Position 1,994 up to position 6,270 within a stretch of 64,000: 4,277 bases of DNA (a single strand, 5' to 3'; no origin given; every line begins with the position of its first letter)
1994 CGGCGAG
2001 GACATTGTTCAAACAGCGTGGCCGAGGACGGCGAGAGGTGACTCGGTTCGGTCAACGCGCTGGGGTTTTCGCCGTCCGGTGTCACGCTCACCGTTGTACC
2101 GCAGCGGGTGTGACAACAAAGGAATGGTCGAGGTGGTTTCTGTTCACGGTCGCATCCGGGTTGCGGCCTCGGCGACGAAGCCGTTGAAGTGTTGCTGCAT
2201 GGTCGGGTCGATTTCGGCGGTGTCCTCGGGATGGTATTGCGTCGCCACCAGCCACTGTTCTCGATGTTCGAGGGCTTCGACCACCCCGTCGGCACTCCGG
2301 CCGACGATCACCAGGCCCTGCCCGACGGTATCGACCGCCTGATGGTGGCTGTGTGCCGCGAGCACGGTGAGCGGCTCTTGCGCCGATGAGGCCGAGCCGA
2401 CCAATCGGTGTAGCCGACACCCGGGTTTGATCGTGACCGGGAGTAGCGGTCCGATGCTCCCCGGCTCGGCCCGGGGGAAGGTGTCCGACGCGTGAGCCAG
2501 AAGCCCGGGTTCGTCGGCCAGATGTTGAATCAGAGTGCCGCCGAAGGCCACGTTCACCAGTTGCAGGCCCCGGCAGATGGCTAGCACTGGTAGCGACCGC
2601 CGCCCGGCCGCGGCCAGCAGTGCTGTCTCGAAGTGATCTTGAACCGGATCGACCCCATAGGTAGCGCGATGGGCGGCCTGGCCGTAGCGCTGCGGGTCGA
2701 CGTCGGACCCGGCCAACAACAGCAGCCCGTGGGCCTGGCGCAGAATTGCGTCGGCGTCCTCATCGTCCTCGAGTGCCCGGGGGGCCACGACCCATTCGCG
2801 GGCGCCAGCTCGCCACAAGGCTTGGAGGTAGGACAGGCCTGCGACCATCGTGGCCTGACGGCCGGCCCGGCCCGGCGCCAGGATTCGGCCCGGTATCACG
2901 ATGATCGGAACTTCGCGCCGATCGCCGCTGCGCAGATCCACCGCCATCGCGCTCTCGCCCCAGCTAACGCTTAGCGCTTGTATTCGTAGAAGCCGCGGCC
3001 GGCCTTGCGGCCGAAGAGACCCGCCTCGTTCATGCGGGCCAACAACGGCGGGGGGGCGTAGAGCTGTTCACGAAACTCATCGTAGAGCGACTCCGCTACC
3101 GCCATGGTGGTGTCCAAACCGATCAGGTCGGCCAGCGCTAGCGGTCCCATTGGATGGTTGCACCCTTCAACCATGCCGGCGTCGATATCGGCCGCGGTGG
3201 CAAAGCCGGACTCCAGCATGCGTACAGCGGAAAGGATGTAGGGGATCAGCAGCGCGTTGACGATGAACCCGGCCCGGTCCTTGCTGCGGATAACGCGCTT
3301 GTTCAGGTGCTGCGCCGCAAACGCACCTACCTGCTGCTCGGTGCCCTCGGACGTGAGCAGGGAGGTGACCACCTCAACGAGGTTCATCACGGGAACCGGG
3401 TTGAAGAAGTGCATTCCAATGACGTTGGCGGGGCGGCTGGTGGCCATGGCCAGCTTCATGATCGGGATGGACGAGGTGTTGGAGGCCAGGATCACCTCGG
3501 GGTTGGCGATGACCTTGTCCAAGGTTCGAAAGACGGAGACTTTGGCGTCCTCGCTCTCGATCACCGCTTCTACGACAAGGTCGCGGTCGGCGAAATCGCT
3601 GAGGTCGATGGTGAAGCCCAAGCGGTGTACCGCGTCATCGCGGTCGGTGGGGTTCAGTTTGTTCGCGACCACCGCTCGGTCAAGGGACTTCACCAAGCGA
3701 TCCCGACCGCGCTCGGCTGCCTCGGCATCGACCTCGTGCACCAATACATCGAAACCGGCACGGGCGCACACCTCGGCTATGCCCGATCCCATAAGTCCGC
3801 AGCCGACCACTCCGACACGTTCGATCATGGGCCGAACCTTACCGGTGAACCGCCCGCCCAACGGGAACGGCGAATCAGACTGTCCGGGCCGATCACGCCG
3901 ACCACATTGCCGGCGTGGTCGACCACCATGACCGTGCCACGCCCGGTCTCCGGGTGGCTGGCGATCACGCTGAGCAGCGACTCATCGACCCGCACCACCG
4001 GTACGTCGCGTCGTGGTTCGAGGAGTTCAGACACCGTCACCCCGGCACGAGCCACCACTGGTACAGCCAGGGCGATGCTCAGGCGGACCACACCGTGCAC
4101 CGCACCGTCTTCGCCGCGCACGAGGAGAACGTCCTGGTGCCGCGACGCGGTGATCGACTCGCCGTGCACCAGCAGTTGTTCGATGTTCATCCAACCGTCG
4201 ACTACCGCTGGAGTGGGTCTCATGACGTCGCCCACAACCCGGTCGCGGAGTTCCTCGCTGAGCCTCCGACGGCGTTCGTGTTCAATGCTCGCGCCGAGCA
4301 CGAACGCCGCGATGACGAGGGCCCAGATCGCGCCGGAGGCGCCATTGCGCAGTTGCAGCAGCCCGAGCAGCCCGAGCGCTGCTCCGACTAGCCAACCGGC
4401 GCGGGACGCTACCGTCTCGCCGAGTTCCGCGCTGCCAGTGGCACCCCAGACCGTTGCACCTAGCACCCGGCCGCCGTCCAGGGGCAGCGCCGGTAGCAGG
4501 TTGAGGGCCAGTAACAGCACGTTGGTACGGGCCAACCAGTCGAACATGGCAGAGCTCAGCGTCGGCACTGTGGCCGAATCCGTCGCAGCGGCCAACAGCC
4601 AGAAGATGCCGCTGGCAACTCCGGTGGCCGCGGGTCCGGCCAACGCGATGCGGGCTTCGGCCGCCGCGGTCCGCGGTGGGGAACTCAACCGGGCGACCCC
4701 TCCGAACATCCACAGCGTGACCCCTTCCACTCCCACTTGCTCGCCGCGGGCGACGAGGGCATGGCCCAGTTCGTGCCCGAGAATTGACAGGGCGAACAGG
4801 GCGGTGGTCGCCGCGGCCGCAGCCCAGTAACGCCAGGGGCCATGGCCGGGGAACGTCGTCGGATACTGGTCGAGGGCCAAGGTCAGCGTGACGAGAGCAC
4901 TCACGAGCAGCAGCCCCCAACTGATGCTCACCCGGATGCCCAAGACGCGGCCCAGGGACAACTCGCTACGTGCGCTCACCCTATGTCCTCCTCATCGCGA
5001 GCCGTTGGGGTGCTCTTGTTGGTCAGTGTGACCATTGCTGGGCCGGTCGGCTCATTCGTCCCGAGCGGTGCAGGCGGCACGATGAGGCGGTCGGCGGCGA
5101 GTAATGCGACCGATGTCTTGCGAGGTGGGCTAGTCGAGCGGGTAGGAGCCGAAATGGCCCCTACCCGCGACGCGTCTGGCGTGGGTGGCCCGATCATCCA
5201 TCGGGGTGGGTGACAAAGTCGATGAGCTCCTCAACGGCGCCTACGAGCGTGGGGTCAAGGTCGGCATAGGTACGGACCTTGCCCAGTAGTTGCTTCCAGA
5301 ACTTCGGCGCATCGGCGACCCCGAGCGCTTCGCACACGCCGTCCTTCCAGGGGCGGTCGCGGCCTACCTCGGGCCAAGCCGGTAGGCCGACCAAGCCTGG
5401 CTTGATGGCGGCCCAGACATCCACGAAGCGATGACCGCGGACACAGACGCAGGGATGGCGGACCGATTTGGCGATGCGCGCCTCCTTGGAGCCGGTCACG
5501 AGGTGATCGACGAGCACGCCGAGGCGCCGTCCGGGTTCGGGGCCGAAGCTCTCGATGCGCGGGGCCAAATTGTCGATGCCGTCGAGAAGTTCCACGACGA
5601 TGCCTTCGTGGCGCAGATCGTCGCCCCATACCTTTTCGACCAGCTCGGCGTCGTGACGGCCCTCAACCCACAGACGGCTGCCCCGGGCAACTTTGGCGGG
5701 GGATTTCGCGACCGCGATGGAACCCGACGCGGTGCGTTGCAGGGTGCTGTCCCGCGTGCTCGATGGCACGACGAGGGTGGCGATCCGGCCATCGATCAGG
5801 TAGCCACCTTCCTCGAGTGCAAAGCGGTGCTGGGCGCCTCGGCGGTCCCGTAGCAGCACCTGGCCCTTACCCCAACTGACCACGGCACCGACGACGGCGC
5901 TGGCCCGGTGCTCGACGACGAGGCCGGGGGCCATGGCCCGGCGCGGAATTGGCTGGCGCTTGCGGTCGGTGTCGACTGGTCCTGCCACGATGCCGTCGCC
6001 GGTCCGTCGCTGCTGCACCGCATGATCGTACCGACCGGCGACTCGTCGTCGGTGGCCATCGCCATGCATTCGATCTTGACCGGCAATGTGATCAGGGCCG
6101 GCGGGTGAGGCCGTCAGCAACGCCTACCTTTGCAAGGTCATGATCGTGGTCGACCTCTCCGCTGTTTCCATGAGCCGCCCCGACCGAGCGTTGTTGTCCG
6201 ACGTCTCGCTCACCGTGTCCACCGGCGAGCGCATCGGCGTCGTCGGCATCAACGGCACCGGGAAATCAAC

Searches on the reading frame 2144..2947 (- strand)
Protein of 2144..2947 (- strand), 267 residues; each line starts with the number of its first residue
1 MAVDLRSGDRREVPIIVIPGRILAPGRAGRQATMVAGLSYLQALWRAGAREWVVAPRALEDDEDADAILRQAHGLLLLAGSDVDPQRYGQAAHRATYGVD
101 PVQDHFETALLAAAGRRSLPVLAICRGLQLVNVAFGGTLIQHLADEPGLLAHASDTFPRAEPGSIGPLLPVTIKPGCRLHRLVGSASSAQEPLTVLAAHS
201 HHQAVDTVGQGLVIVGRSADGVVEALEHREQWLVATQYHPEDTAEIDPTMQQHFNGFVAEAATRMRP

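Call 68: search_protein_families(library=pfam, proteins=[window:2144-2947:-], max_evalue=0.0001)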
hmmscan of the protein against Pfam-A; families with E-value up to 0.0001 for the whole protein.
window:2144-2947:- (267 aa): 2 families
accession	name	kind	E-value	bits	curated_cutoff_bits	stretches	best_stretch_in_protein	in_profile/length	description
PF07722.19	Peptidase_C26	-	1.2e-43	149.8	20.5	1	36-241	25-219/219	Peptidase C26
PF00117.34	GATase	-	4.5e-13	49.7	22.8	1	112-244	66-175/190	Glutamine amidotransferase class-I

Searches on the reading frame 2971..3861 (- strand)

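Call 68: search_protein_families(library=pfam, proteins=[window:2971-3861:-], max_evalue=0.0001)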
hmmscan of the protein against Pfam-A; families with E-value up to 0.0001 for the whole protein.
window:2971-3861:- (296 aa): 3 families
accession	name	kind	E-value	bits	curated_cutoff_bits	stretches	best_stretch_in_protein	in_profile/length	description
PF02737.24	3HCDH_N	-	1.1e-54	185.5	22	1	16-195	2-179/180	3-hydroxyacyl-CoA dehydrogenase, NAD binding domain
PF00725.27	3HCDH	-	1.7e-32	112.3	22.1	1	198-294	1-97/97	3-hydroxyacyl-CoA dehydrogenase, C-terminal domain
PF03446.21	NAD_binding_2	-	5.3e-05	23.7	21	0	15-53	1-39/161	NAD binding domain of 6-phosphogluconate dehydrogenase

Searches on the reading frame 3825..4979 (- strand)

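Call 68: search_protein_families(library=pfam, proteins=[window:3825-4979:-], max_evalue=0.0001)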
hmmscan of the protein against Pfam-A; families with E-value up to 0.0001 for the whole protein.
window:3825-4979:- (384 aa): 1 family
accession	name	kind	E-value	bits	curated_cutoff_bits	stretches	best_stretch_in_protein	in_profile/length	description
PF02163.28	Peptidase_M50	-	2.6e-17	63.3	27.2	2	59-131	3-101/221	Peptidase family M50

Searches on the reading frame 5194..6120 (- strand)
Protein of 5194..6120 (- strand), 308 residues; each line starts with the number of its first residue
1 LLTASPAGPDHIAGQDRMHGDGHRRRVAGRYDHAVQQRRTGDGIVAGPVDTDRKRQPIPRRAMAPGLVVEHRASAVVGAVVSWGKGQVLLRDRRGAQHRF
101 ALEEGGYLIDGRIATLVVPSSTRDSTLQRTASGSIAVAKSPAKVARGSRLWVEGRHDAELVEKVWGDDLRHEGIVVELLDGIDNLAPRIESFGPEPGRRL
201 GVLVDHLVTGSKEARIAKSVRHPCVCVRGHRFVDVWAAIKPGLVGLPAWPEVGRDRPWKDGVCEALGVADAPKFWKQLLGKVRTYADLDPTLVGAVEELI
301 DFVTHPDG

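Call 70: search_protein_families(library=pfam, proteins=[window:5194-6120:-], max_evalue=0.0001)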
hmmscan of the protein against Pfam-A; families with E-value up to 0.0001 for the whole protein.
window:5194-6120:- (308 aa): 2 families
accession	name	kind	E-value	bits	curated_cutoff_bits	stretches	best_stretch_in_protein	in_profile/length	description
PF11296.14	DUF3097_C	-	4.1e-72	241.7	27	1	148-304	1-158/159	DUF3097, C-terminal domain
PF22845.2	DUF3097_N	-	9.3e-15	54.5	28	1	63-119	4-61/61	DUF3097, N-terminal domain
